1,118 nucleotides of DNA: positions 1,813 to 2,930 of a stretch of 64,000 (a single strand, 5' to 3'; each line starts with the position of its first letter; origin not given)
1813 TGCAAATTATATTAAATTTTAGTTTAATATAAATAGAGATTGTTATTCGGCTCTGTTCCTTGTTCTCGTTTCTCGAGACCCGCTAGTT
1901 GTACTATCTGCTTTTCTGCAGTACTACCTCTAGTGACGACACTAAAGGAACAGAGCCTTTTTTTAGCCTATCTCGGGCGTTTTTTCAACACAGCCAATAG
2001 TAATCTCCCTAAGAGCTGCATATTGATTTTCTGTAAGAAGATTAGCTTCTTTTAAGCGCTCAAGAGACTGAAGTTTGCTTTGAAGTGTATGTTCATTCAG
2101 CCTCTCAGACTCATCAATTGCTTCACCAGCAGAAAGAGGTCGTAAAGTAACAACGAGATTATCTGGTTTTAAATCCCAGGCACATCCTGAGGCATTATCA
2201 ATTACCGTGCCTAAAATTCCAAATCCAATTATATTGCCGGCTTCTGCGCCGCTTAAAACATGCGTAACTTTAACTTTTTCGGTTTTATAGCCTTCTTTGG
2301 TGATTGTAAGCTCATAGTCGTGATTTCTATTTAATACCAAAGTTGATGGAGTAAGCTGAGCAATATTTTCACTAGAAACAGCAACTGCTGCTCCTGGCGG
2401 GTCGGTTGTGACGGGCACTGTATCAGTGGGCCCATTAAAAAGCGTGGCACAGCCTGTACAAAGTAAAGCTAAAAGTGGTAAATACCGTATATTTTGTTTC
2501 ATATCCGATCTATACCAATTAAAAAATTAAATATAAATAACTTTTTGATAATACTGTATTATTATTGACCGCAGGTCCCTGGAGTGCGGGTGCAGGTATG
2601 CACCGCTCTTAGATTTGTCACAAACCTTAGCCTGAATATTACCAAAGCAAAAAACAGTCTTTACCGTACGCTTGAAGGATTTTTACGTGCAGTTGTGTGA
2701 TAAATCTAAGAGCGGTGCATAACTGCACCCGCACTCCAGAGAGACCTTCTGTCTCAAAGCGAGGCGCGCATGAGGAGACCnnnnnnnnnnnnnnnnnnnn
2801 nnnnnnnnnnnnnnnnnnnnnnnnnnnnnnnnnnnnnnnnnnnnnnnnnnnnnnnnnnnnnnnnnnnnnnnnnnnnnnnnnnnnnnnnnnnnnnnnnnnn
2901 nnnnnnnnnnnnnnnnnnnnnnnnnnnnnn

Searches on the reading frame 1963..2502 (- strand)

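Call 52: search_protein_families(library=pfam, proteins=[window:1963-2502:-], max_evalue=0.01)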
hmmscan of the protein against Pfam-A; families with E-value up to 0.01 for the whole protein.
window:1963-2502:- (179 aa): 1 family
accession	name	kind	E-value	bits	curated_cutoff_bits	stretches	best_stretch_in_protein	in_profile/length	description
PF08308.17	PEGA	-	1.1e-05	25.7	20.8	1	28-80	3-54/71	PEGA domain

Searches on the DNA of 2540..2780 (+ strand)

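Call 41: search_dna_similar(query=window:2555-2765:+, collection=phages, mode=distant, max_evalue=0.01)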
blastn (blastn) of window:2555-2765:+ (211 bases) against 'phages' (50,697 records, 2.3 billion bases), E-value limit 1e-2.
No match.

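Call 78: search_rna_families(source=window, start=2540, end=2780, threshold=evalue, max_evalue=1)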
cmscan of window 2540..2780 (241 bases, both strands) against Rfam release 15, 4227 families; matches with E-value up to 1: 3.
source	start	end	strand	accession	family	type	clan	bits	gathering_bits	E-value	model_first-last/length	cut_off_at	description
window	2577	2741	+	RF04124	MIR8565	Gene; miRNA;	-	51.6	136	8.8e-09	1-154/154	no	MIR8565 microRNA precursor family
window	2575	2743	-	RF04124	MIR8565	Gene; miRNA;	-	50.1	136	1.9e-08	1-154/154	no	MIR8565 microRNA precursor family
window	2589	2729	-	RF04135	MIR5062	Gene; miRNA;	-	21.5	140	0.044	1-158/158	no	MIR5062 microRNA precursor family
